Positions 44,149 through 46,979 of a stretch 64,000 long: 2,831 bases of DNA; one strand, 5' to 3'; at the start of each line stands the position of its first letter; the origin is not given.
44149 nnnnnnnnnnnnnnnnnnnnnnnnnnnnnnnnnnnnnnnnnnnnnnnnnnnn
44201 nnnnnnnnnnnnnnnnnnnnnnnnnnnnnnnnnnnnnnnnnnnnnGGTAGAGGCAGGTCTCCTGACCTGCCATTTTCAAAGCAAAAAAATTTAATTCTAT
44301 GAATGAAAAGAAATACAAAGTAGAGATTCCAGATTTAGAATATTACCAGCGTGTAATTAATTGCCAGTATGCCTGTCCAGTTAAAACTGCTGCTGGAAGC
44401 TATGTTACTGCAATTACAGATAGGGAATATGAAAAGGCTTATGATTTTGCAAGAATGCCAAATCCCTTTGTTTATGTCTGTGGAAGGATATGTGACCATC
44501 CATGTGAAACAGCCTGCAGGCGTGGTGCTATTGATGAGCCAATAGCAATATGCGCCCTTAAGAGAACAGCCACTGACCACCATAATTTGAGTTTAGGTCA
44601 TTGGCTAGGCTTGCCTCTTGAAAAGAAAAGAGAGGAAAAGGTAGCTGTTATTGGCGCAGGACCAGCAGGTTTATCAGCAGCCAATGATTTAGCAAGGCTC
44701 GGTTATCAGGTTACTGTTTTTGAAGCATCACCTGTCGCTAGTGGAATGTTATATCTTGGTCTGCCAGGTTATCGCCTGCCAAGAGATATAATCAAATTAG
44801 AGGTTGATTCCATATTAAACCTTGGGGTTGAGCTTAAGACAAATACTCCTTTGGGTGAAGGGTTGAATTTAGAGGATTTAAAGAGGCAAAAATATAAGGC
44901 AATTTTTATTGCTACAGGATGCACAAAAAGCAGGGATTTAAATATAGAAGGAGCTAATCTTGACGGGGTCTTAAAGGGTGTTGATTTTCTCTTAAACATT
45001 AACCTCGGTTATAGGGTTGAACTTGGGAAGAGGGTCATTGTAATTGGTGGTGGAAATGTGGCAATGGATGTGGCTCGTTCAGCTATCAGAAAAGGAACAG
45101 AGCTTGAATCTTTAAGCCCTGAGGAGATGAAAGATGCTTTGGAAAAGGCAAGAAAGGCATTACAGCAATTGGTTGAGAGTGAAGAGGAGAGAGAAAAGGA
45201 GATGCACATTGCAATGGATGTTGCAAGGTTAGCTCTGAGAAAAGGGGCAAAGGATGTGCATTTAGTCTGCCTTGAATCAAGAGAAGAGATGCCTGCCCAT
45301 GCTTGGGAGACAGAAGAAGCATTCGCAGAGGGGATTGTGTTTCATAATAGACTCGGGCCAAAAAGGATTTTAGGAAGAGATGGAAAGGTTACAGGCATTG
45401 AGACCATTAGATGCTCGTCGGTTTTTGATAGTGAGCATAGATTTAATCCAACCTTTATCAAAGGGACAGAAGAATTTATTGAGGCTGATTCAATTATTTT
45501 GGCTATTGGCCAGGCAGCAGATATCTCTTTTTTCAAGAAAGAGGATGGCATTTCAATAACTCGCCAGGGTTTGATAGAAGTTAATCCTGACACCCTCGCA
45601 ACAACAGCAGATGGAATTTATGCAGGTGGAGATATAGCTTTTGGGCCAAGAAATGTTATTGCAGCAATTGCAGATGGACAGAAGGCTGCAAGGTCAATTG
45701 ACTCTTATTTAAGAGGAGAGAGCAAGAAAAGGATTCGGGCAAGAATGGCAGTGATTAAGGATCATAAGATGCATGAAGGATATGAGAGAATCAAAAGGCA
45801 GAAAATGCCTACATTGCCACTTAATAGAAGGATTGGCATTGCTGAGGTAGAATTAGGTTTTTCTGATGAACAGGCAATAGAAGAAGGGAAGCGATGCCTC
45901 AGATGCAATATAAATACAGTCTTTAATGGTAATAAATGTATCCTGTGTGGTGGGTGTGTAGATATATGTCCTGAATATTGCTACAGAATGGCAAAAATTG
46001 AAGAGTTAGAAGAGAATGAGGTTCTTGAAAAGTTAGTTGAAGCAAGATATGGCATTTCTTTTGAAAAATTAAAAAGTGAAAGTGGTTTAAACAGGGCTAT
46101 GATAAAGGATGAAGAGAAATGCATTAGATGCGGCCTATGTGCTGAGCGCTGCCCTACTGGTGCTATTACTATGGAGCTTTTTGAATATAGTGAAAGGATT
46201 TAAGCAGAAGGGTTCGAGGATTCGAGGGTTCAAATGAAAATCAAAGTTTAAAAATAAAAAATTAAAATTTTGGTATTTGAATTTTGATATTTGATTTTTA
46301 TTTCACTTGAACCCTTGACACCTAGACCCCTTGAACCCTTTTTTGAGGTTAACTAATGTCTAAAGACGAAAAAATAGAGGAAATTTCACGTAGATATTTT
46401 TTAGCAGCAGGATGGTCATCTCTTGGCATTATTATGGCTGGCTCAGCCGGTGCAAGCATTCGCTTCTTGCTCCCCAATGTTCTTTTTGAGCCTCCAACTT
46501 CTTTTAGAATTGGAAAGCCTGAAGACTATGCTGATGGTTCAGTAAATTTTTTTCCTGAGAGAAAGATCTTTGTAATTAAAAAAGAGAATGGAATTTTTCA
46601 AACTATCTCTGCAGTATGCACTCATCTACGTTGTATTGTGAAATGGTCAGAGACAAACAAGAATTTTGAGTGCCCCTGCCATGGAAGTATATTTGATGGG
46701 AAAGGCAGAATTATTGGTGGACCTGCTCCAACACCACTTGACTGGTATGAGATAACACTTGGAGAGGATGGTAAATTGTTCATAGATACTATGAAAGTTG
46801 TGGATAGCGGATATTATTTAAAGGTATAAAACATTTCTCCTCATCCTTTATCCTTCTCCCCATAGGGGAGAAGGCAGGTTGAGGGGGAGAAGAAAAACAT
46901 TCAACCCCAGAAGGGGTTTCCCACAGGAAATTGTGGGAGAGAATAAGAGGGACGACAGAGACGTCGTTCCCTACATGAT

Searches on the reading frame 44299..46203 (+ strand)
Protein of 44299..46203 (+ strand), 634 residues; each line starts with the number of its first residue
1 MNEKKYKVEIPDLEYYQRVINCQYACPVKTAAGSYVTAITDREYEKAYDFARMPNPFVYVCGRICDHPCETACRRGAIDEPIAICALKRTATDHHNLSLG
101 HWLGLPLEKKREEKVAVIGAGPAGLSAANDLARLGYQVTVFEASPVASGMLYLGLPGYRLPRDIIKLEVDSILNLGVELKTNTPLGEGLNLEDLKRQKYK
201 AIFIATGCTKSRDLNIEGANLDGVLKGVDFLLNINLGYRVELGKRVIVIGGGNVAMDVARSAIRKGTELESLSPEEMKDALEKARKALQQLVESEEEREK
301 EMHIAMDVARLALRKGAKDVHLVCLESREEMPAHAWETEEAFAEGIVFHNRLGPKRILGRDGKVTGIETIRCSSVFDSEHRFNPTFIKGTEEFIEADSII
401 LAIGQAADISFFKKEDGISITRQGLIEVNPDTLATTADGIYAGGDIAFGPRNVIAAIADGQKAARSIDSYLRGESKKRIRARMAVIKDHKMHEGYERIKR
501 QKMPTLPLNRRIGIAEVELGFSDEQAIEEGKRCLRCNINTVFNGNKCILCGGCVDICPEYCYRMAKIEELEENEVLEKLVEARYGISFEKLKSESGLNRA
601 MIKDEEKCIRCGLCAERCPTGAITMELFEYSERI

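Call 3: search_protein_families(library=pfam, proteins=[window:44299-46203:+], max_evalue=0.01)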
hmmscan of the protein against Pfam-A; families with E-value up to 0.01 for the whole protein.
window:44299-46203:+ (634 aa): 32 families (the best 25 are shown)
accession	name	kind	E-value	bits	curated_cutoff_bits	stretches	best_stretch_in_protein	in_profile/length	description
PF07992.20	Pyr_redox_2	-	4.1e-35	122.1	26.1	2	114-289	2-190/291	Pyridine nucleotide-disulphide oxidoreductase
PF14691.11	Fer4_20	-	1e-16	61.1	25.8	1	21-95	31-108/113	Dihydroprymidine dehydrogenase domain II, 4Fe-4S cluster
PF13738.12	Pyr_redox_3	-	2e-14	54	30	2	201-292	127-214/305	Pyridine nucleotide-disulphide oxidoreductase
PF00037.32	Fer4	-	8.5e-12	44.8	21.1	2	602-624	2-24/24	4Fe-4S binding domain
PF00070.33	Pyr_redox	-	4.2e-11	43.7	22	1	114-145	1-32/82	Pyridine nucleotide-disulphide oxidoreductase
PF12838.12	Fer4_7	-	4.2e-09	37.2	27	1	546-622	1-52/52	4Fe-4S dicluster domain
PF01266.30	DAO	-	5.2e-08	33.2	27.9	1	114-149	1-37/353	FAD dependent oxidoreductase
PF01262.27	AlaDh_PNT_C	-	7.3e-08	32.5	23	1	113-146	29-62/214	Alanine dehydrogenase/PNT, C-terminal domain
PF13241.12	NAD_binding_7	-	7.5e-08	33.3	22.1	1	243-291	7-58/104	Putative NAD(P)-binding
PF13450.12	NAD_binding_8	-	2e-07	31.6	21.9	1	117-151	1-35/68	NAD(P)-binding Rossmann-like domain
PF13237.11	Fer4_10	-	9.6e-07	29.1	25.5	2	601-625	2-28/53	4Fe-4S dicluster domain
PF13187.11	Fer4_9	-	4.9e-06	26.9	27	1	546-623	1-52/52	4Fe-4S dicluster domain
PF03486.20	HI0933_like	-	5e-06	26.6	50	1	114-144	2-32/244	HI0933-like protein Rossmann domain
PF13484.11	Fer4_16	-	7.5e-06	27.1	30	1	607-626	1-20/66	4Fe-4S double cluster binding domain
PF02737.24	3HCDH_N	-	1.1e-05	25.9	22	0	114-145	1-32/180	3-hydroxyacyl-CoA dehydrogenase, NAD binding domain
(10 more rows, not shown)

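Call 4: search_protein_families(library=ncbifam, proteins=[window:44299-46203:+], max_evalue=0.01)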
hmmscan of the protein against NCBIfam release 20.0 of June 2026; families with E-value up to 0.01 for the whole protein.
window:44299-46203:+ (634 aa): 165 families (the best 25 are shown)
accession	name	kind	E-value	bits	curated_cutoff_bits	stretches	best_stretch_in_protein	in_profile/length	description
NF009410.0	PRK12771.1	subfamily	6e-139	464.2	516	2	14-268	42-293/566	NAD(P)-binding protein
NF009454.0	PRK12814.1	equivalog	3.8e-116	389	916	2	21-268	103-348/657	putative NADPH-dependent glutamate synthase small subunit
NF010590.0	PRK13984.1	equivalog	4e-112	375.4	946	3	22-266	198-446/611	putative oxidoreductase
NF009414.0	PRK12778.1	equivalog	1.1e-95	321.5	1103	3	21-289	338-620/752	bifunctional dihydroorotate dehydrogenase B NAD binding subunit/NADPH-dependent glutamate synthase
TIGR01316.1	gltA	equivalog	4.9e-90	302.5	471.75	3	21-271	37-300/449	NADPH-dependent glutamate synthase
TIGR03315.1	Se_ygfK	equivalog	1.3e-83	281.1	835.3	2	19-264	444-687/1012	putative selenate reductase subunit YgfK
TIGR01318.1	gltD_gamma_fam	subfamily_domain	3e-68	230.5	482.95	2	21-267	49-306/467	glutamate synthase, small subunit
TIGR01317.1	GOGAT_sm_gam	subfamily_domain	1.8e-63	215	447.7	2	22-268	52-308/485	glutamate synthase small subunit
NF009409.0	PRK12770.1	subfamily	2.4e-63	214.4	343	2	109-268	15-198/360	putative glutamate synthase subunit beta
NF009413.0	PRK12775.1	equivalog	3e-62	210.7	1895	2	22-267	341-595/1006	putative trifunctional 2-polyprenylphenol hydroxylase/glutamate synthase subunit beta/ferritin domain-containing protein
NF009408.0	PRK12769.1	equivalog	3.1e-61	207.3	1003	2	22-267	236-492/659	formate-dependent uric acid utilization protein AegA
NF009415.0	PRK12779.1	equivalog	1.5e-55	188.6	1519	2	23-270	211-474/944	putative bifunctional glutamate synthase subunit beta/2-polyprenylphenol hydroxylase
NF009451.0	PRK12809.1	equivalog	1.1e-51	175.9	1154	2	15-267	212-475/639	formate-dependent uric acid utilization protein YgfT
NF045663.1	diclust_near_Sec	equivalog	1.8e-48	165.3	530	2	21-212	19-202/759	pyridine nucleotide-disulfide oxidoreductase/dicluster-binding protein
TIGR01292.1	TRX_reduct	equivalog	1.3e-18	66.8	343.45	2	312-471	159-300/300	thioredoxin-disulfide reductase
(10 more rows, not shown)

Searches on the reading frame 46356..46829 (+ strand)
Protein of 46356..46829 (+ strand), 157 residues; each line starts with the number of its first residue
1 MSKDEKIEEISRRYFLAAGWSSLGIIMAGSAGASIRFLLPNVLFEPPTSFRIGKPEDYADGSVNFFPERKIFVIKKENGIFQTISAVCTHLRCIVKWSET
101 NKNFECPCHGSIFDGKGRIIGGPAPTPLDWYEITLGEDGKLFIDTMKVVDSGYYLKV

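Call 7: search_protein_families(library=pfam, proteins=[window:46356-46829:+], max_evalue=0.0001)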
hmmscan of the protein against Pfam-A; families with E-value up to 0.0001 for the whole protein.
window:46356-46829:+ (157 aa): 1 family
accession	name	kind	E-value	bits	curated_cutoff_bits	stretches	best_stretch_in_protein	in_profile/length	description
PF00355.32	Rieske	-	5.5e-13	49.1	20.3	1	66-131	21-87/88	Rieske [2Fe-2S] domain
